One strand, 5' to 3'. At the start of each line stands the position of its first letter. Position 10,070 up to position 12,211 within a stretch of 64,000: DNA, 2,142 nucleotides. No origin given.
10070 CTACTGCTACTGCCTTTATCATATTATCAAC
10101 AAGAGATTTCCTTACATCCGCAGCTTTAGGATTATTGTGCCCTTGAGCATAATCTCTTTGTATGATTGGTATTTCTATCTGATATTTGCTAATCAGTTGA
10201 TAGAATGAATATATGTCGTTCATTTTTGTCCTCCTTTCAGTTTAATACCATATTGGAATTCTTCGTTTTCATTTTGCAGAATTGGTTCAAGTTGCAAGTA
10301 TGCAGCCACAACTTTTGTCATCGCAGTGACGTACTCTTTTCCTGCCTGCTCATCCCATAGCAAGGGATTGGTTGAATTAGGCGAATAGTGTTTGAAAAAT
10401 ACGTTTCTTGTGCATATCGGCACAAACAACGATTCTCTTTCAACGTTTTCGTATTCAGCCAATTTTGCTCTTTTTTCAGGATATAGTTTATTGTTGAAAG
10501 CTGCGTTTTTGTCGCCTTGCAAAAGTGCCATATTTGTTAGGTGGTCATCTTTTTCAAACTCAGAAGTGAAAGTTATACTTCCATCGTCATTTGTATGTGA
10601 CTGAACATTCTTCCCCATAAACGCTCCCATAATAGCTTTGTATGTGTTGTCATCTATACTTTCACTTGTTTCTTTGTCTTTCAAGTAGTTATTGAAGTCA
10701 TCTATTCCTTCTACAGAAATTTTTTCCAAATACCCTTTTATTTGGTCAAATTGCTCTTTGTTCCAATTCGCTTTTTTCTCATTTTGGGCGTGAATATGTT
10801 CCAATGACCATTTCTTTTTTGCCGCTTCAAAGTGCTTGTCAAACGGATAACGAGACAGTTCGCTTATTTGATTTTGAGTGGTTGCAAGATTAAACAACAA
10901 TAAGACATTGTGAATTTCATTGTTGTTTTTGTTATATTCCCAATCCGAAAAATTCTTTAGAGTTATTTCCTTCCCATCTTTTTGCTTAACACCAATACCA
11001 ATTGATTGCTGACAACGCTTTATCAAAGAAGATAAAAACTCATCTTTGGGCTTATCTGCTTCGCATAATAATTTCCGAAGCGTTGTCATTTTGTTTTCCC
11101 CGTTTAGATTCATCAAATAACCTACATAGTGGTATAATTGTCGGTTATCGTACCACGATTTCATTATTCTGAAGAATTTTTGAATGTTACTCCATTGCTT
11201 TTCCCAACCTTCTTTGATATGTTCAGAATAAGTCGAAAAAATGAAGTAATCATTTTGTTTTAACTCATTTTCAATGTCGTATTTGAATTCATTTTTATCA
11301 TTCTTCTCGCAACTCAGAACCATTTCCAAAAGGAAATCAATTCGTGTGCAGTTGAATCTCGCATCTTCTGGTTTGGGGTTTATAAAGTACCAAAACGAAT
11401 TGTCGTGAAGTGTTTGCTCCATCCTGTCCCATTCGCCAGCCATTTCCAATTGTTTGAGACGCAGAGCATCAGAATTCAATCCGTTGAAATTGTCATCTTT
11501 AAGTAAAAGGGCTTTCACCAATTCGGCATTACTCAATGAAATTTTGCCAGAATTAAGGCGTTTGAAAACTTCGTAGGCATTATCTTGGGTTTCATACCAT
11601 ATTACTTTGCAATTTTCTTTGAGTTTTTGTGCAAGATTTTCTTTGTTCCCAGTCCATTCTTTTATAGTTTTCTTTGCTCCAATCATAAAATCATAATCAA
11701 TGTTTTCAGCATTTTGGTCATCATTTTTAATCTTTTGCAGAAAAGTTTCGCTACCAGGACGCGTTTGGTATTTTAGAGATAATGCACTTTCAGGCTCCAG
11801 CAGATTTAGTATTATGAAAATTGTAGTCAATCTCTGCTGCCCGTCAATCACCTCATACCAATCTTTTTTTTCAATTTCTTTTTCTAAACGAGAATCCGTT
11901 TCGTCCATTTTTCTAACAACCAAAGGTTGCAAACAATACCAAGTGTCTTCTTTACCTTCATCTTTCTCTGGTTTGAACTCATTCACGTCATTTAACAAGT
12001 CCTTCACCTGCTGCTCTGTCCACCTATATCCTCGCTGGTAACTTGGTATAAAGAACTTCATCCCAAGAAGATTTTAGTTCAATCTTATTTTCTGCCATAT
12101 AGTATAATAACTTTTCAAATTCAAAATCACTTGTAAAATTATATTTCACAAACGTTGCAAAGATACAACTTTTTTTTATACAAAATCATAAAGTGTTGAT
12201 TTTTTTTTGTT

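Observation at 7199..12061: Coupled GmrSD-like + DUF262-only + single-HKD PLD nuclease operon: candidate three-component modification-dependent defence system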

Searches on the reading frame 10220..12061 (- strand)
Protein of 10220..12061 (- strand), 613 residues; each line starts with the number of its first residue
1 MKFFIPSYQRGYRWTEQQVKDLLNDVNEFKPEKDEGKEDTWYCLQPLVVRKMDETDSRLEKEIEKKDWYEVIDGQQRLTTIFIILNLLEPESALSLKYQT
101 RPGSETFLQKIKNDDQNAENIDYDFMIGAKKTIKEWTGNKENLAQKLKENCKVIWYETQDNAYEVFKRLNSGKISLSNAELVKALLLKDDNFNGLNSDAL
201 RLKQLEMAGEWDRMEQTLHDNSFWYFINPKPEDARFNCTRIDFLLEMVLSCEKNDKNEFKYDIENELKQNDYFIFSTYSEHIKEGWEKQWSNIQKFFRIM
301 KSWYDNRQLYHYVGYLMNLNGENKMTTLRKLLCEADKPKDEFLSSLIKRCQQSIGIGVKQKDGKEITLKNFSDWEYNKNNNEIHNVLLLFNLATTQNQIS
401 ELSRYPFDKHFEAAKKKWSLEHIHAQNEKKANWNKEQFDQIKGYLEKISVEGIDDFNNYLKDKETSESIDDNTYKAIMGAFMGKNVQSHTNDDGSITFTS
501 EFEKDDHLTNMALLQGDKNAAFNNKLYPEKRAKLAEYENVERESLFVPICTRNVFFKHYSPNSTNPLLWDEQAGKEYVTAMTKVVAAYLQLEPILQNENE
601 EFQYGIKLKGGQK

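Call 3: search_protein_families(library=pfam, proteins=[window:10220-12061:-], max_evalue=0.01)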
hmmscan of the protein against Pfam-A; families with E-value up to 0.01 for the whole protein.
window:10220-12061:- (613 aa): 2 families
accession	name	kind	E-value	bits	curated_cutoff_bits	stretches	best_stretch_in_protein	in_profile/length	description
PF03235.19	GmrSD_N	-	1.3e-32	114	33.2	1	3-187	12-199/199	GmrSD restriction endonuclease, N-terminal domain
PF07510.16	GmrSD_C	-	0.00012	22.4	23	0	495-536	65-108/138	GmrSD restriction endonucleases, C-terminal domain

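Call 4: search_protein_families(library=padloc, proteins=[window:10220-12061:-], max_evalue=0.01)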
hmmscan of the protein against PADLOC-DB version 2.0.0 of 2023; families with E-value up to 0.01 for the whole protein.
window:10220-12061:- (613 aa): 24 families
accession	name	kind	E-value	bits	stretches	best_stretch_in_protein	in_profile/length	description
PDLC02695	Orf5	-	7.7e-20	68.8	2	2-126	19-132/601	Orf5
PDLC04154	HEC-06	-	3.1e-16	57.1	2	2-85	23-89/569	-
PDLC04155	HEC-06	-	1.3e-15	54.9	2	3-119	21-104/562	-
PDLC02701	Orf5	-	6e-15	52.7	2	3-90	20-101/596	Orf5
PDLC04157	HEC-06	-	1.2e-14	51.9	1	2-87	22-91/558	-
PDLC02686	Orf5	-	7.8e-13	45.8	1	2-101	20-107/566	Orf5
PDLC02687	Orf5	-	2.8e-12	44.2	1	2-85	17-83/543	Orf5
PDLC02693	Orf5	-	4.4e-12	43.8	1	2-89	8-84/543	Orf5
PDLC02783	SspE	-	1e-10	38.6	1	1-124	23-146/793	SspE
PDLC02792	SspE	-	1.1e-10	38.5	1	3-95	24-117/771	SspE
PDLC02791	SspE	-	1.3e-10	38.1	1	3-90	22-110/775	SspE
PDLC02786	SspE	-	2.2e-10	37.6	1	3-117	24-135/766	SspE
PDLC02788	SspE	-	1.3e-08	31.7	1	3-86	21-114/797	SspE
PDLC02691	Orf5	-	8.3e-08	29.2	1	2-93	20-95/579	Orf5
PDLC02692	Orf5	-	9.5e-08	29.2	1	2-88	7-81/558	Orf5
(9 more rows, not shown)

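Call 5: search_protein_families(library=ncbifam, proteins=[window:10220-12061:-], max_evalue=0.01)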
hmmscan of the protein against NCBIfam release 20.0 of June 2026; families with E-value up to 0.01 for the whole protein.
window:10220-12061:- (613 aa): 0 families

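Call 104: search_solved_structures(query=A4, max_evalue=0.01)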
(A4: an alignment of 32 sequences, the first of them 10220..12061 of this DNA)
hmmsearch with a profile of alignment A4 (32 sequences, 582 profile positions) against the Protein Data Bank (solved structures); distinct sequences matched with E-value up to 0.01: 5.
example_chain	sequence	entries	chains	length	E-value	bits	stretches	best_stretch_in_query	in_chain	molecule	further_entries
9jfl_B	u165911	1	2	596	1.1e-16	64.1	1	11-233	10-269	DUF262 domain-containing protein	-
20yv_A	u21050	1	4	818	4.5e-13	52.1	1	17-157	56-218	DUF262 domain-containing protein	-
6jiv_D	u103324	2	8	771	1.4e-12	50.4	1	16-100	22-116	SspE protein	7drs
20yw_A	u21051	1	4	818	1.1e-11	47.6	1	17-157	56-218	DUF262 domain-containing protein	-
7drr_D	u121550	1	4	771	4.2e-11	45.6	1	16-100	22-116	SspE protein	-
